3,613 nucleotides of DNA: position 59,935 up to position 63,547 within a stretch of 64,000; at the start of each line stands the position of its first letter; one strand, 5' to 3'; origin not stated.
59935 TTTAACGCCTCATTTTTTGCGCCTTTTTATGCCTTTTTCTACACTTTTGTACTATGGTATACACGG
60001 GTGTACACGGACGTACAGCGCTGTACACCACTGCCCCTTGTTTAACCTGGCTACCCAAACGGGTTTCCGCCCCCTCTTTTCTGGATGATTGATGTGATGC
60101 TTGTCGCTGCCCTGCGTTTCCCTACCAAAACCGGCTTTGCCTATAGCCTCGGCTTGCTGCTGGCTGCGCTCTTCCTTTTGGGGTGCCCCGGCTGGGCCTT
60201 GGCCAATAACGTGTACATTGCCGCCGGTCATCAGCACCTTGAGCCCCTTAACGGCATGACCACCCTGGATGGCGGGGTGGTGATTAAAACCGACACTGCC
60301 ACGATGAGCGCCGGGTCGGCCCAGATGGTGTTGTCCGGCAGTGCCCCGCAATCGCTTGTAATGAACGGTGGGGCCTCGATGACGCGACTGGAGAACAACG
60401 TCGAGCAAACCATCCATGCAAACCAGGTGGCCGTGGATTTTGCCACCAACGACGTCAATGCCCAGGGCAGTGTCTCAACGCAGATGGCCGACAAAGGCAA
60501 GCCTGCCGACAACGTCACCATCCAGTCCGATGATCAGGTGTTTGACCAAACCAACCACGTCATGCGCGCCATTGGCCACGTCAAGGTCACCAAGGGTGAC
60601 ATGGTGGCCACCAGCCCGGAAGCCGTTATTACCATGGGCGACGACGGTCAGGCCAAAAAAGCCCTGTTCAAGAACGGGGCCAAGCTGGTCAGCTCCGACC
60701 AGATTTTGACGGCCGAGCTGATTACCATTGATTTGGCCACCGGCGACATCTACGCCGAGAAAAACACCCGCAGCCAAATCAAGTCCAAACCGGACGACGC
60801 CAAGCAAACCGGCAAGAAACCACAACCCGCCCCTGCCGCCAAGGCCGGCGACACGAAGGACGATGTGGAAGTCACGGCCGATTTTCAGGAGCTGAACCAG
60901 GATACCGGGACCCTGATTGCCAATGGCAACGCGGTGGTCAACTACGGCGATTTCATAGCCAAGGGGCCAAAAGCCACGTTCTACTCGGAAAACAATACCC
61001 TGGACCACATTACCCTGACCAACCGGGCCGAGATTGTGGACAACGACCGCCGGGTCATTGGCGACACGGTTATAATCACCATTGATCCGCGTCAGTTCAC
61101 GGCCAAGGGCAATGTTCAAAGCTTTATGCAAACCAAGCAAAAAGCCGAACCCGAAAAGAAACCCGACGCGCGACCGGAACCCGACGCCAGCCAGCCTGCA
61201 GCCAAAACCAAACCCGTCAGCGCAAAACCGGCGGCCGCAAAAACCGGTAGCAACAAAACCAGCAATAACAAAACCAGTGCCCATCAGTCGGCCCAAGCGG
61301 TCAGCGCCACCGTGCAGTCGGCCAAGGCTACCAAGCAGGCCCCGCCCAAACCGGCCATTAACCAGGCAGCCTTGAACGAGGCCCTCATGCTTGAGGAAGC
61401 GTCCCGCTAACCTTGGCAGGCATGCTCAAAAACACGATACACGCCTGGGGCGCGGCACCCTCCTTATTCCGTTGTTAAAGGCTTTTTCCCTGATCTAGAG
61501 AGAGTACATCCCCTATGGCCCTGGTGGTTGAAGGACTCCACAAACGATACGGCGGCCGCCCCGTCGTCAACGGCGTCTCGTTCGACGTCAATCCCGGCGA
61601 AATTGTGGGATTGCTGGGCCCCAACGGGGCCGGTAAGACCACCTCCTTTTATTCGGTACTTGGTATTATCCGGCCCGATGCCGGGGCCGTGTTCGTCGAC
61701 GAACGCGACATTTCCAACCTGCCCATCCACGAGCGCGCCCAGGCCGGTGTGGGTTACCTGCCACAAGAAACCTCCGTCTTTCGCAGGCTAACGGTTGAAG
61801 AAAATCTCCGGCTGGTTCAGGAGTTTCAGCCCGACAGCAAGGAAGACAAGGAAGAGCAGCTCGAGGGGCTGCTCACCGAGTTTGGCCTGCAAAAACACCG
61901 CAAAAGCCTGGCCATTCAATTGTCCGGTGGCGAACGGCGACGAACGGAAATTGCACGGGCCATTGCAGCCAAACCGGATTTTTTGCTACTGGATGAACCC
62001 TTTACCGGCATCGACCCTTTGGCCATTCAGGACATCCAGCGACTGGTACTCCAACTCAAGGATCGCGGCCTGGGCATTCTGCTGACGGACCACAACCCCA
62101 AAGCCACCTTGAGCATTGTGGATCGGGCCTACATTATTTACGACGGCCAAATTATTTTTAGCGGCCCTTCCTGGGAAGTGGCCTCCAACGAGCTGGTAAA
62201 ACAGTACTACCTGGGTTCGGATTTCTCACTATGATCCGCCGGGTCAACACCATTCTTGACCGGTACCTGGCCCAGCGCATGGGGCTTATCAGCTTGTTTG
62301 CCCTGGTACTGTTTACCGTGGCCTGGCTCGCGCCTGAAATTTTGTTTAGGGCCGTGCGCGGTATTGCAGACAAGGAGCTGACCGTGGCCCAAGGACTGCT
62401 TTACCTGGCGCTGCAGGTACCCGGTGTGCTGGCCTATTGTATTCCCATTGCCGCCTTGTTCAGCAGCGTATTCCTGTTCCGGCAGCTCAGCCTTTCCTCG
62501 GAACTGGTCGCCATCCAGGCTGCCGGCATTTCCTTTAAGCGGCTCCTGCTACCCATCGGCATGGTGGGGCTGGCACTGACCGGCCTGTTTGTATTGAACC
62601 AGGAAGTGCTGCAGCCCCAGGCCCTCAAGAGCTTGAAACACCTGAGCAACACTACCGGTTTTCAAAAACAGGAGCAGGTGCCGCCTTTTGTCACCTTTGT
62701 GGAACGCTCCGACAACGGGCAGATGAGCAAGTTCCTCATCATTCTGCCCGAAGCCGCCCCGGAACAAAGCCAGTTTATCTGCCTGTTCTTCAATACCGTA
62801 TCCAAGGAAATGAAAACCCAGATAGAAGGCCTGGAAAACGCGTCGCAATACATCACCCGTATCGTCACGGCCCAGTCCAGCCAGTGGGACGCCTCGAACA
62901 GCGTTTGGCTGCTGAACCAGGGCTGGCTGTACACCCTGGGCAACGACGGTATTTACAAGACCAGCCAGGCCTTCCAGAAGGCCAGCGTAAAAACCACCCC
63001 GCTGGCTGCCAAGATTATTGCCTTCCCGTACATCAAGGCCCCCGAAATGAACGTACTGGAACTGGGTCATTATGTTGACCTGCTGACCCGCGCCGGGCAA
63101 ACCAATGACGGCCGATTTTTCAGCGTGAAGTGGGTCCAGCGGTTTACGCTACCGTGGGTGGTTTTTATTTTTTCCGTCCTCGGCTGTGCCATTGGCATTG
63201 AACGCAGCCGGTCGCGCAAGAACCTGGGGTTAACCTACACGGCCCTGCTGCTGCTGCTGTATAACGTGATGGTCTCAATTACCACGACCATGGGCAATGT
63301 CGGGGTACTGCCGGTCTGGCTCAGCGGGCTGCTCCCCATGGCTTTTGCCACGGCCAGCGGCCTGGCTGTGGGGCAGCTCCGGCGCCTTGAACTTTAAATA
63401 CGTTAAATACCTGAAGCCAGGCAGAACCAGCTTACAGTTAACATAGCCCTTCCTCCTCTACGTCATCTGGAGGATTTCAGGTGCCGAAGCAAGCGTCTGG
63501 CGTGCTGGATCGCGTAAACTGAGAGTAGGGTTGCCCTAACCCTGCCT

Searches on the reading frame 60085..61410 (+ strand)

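Call 69: search_protein_families(library=pfam, proteins=[window:60085-61410:+], max_evalue=0.0001)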
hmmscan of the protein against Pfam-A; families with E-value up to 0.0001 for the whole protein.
window:60085-61410:+ (441 aa): 2 families
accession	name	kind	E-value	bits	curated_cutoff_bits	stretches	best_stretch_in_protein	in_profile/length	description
PF03968.19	LptD_N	-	2.5e-07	31.3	20.4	0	145-333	1-109/113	LptA/(LptD N-terminal domain) LPS transport protein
PF13100.11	OstA_2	-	5.2e-05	23.4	21.2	0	141-218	33-107/158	OstA-like protein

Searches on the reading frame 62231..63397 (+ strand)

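Call 69: search_protein_families(library=pfam, proteins=[window:62231-63397:+], max_evalue=0.0001)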
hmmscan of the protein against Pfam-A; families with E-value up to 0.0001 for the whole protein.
window:62231-63397:+ (388 aa): 1 family
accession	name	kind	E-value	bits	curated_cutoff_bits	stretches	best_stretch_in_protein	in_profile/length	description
PF03739.19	LptF_LptG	-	1.2e-48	166.4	27.9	1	11-379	1-349/353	Lipopolysaccharide export system permease LptF/LptG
